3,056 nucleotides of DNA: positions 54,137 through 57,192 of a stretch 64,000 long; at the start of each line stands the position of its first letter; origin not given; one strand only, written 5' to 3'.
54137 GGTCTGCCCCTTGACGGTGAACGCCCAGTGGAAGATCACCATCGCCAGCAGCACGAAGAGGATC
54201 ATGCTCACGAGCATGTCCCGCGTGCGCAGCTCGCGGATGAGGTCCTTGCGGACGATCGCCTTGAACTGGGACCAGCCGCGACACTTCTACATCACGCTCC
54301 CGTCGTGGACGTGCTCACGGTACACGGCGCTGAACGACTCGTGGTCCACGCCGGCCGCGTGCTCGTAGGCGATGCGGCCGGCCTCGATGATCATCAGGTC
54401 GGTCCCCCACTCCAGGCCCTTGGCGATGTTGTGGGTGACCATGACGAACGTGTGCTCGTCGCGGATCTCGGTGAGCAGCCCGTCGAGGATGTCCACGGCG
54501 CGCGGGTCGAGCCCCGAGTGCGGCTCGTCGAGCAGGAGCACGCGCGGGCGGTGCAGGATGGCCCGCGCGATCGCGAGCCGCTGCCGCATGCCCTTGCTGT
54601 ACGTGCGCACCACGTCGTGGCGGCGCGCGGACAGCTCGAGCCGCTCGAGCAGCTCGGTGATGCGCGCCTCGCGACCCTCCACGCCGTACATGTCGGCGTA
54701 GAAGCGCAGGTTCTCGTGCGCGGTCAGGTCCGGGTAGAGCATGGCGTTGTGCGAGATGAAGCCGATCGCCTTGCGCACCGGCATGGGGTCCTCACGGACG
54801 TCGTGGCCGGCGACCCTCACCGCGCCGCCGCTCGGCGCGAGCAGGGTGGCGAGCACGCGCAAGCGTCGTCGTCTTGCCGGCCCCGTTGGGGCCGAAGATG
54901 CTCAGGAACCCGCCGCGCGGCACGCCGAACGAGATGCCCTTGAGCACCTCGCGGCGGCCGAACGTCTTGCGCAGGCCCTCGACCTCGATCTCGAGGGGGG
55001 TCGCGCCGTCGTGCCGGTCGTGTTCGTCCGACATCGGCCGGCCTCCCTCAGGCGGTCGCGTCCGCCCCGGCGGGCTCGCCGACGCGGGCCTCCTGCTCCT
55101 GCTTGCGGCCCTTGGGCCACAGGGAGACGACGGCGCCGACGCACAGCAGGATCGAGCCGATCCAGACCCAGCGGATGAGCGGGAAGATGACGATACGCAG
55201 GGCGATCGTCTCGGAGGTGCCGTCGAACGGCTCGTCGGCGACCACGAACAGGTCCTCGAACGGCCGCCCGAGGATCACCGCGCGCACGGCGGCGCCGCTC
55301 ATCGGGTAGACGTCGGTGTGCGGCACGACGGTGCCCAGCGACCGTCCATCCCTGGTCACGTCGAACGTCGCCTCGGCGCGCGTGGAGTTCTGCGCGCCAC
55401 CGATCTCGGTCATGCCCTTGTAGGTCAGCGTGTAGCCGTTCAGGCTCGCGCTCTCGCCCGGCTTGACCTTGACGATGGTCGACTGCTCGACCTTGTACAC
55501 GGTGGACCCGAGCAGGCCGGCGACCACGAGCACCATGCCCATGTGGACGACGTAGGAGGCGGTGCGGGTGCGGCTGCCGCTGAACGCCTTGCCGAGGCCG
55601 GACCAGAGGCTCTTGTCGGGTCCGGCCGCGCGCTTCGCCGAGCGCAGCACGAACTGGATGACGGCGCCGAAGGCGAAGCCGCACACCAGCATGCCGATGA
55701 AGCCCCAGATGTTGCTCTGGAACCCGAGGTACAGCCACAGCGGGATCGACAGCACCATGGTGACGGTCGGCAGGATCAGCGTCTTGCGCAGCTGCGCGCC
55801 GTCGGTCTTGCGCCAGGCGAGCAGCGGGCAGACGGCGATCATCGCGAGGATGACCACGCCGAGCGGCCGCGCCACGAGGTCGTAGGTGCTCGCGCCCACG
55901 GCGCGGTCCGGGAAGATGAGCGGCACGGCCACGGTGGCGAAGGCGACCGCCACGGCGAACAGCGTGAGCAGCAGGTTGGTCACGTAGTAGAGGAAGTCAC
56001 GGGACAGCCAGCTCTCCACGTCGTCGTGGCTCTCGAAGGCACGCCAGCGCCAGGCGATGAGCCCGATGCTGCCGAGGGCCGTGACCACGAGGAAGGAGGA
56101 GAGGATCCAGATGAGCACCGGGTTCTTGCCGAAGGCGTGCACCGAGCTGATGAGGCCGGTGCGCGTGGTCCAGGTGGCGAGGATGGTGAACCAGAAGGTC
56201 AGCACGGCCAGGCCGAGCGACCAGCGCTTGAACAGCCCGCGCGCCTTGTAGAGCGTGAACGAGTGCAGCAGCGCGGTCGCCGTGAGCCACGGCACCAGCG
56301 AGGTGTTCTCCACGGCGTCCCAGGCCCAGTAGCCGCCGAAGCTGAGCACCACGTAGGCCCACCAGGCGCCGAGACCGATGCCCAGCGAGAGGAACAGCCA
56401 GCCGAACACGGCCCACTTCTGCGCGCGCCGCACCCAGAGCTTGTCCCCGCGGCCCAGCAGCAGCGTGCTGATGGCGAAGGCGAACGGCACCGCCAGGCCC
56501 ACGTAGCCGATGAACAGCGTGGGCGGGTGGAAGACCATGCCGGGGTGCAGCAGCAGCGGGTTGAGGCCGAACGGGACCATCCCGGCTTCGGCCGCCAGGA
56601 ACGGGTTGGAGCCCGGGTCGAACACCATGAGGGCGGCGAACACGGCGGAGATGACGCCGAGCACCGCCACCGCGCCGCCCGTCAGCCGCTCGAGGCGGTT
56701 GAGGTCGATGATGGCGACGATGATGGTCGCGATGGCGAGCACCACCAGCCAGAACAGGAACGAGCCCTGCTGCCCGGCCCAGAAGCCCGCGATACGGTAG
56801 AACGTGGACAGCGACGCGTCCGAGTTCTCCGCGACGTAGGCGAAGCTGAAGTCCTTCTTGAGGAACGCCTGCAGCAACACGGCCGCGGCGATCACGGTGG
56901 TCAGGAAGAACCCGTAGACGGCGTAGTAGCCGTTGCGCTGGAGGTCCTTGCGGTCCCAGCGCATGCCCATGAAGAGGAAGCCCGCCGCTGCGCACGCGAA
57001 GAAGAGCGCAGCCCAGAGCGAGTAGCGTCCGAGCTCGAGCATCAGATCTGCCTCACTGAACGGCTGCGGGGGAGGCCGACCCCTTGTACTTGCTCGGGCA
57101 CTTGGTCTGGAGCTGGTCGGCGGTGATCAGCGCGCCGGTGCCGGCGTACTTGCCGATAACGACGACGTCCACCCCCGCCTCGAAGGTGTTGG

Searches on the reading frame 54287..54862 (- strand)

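Call 83: search_protein_families(library=pfam, proteins=[window:54287-54862:-], max_evalue=0.00001)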
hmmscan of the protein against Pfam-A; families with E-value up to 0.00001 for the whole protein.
window:54287-54862:- (191 aa): 2 families
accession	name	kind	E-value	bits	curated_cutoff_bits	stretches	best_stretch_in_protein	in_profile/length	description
PF00005.33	ABC_tran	-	3.2e-20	73.6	25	1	2-115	29-136/137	ABC transporter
PF13304.12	AAA_21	-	3.3e-07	31.1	27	1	80-145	230-299/304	AAA domain, putative AbiEii toxin, Type IV TA system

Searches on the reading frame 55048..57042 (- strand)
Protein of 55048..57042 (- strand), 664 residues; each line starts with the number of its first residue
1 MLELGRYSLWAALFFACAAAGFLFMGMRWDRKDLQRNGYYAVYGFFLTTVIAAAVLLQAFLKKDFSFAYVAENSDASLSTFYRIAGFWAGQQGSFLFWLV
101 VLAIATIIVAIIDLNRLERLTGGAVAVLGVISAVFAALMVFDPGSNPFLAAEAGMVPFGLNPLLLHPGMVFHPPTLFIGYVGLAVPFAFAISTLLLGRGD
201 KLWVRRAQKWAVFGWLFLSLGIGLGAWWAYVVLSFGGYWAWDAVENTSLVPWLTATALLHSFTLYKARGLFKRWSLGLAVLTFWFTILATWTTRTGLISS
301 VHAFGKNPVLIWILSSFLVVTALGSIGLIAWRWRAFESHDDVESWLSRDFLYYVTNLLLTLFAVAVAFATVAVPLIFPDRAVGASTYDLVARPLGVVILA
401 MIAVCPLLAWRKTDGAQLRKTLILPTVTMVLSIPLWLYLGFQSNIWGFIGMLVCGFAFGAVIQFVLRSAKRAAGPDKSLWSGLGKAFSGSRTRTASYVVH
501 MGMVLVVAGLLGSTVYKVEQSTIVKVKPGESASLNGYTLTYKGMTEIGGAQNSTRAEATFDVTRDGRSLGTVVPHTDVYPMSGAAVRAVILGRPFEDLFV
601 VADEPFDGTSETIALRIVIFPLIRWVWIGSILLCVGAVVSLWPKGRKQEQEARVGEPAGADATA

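Call 83: search_protein_families(library=pfam, proteins=[window:55048-57042:-], max_evalue=0.00001)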
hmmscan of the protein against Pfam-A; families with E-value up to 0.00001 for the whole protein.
window:55048-57042:- (664 aa): 3 families
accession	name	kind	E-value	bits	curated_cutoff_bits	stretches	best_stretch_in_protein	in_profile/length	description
PF16327.10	CcmF_C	-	2.1e-42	146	28.7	1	317-642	3-321/323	Cytochrome c-type biogenesis protein CcmF C-terminal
PF01578.25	Cytochrom_C_asm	-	3.4e-30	105.7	29.9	1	91-294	4-205/212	Cytochrome C assembly protein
PF05140.19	ResB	-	4.6e-07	29.5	24.6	0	486-531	144-187/486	ResB-like family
